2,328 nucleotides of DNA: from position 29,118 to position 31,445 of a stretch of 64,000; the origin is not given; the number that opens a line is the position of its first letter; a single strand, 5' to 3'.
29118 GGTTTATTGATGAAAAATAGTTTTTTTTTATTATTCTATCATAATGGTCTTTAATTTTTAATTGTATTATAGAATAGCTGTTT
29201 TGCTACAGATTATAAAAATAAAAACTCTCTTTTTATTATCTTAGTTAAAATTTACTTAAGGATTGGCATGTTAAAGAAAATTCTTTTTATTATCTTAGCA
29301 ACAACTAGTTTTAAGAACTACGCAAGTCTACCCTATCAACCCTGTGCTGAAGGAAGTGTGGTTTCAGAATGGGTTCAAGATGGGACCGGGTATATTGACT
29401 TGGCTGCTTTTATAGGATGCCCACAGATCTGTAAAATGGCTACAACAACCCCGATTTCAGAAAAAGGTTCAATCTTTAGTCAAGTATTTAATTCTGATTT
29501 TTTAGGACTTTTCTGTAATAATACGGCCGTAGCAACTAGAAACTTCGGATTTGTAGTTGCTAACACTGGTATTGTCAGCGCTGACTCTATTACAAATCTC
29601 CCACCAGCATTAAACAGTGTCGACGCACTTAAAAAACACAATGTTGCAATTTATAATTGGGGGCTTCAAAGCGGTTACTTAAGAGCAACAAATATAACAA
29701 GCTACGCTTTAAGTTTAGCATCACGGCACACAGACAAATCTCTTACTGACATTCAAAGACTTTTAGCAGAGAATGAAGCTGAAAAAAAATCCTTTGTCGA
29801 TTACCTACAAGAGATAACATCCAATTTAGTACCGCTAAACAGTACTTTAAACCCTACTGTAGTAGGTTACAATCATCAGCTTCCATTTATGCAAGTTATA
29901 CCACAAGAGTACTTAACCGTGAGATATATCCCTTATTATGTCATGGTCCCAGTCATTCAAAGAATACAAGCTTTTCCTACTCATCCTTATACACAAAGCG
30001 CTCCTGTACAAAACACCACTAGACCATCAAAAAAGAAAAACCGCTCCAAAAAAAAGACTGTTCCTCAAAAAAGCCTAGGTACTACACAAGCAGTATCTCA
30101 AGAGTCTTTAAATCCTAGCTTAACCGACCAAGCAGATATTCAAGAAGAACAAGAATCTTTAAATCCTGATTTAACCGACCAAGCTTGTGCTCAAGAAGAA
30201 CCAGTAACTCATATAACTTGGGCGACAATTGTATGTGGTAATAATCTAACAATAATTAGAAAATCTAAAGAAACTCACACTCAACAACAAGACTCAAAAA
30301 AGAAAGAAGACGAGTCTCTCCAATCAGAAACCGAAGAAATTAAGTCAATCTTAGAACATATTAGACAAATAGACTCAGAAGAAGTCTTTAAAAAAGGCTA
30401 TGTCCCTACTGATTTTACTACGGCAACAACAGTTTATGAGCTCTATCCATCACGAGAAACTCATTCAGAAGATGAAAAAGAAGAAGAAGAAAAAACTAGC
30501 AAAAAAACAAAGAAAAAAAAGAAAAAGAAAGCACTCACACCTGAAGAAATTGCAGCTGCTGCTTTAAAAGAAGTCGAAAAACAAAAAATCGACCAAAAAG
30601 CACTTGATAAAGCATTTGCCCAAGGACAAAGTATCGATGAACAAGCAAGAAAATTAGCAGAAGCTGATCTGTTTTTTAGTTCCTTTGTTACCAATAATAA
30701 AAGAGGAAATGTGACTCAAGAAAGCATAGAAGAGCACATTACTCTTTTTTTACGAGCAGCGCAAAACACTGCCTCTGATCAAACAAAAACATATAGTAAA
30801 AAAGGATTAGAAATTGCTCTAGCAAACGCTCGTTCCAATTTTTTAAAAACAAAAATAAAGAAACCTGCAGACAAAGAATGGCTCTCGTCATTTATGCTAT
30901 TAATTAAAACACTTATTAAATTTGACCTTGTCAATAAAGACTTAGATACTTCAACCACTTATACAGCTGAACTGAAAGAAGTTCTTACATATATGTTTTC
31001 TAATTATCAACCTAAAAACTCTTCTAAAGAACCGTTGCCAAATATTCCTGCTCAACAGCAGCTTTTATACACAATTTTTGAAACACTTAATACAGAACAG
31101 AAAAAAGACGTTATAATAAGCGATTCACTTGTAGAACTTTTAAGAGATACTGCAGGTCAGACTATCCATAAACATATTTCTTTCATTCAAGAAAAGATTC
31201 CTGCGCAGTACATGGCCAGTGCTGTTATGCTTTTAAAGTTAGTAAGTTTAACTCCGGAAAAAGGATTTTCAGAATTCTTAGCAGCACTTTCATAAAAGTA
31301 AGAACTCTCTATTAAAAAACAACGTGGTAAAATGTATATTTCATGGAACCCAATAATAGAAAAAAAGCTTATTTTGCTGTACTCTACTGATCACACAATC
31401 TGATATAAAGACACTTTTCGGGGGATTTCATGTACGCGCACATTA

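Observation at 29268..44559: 15-kb array of four paralogous, secreted, modular giant proteins with no family I recognise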

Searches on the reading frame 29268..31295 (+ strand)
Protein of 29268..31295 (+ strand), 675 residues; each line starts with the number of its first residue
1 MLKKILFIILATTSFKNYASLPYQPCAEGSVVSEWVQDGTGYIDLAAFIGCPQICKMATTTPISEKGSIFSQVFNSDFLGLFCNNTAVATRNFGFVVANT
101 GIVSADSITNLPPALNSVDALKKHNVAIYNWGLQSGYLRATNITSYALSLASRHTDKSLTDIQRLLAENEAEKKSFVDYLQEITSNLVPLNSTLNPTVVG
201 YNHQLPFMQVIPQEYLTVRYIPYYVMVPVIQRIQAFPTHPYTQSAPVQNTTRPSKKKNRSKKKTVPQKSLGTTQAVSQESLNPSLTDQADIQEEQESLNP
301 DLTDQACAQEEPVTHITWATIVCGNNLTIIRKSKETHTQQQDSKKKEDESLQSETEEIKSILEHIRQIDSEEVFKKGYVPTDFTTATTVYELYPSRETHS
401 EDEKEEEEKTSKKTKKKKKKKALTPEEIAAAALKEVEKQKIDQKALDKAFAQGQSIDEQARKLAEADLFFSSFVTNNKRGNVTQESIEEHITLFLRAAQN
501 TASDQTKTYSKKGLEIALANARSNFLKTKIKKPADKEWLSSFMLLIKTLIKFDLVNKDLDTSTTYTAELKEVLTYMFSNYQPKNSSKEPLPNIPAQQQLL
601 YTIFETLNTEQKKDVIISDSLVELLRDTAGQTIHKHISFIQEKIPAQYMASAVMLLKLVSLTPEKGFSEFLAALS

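Call 6: search_protein_families(library=pfam, proteins=[window:29268-31295:+], max_evalue=1)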
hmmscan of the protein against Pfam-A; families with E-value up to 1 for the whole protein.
window:29268-31295:+ (675 aa): 0 families

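Call 7: search_protein_families(library=ncbifam, proteins=[window:29268-31295:+], max_evalue=1)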
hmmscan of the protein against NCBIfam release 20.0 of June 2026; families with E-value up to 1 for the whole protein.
window:29268-31295:+ (675 aa): 0 families

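Call 72: find_encoding_contigs(protein=window:29268-31295:+, flank=10000, max_places=10)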
Protein window:29268-31295:+ (675 aa): no gene with exactly this product is on record in the collection.

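Call 84: search_protein_families(library=phrogs, proteins=[window:29268-31295:+], max_evalue=0.01)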
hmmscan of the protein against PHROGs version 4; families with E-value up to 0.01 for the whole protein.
window:29268-31295:+ (675 aa): 0 families

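Call 85: search_protein_families(library=padloc, proteins=[window:29268-31295:+], max_evalue=0.01)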
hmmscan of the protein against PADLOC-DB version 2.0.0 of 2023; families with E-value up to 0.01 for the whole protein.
window:29268-31295:+ (675 aa): 0 families
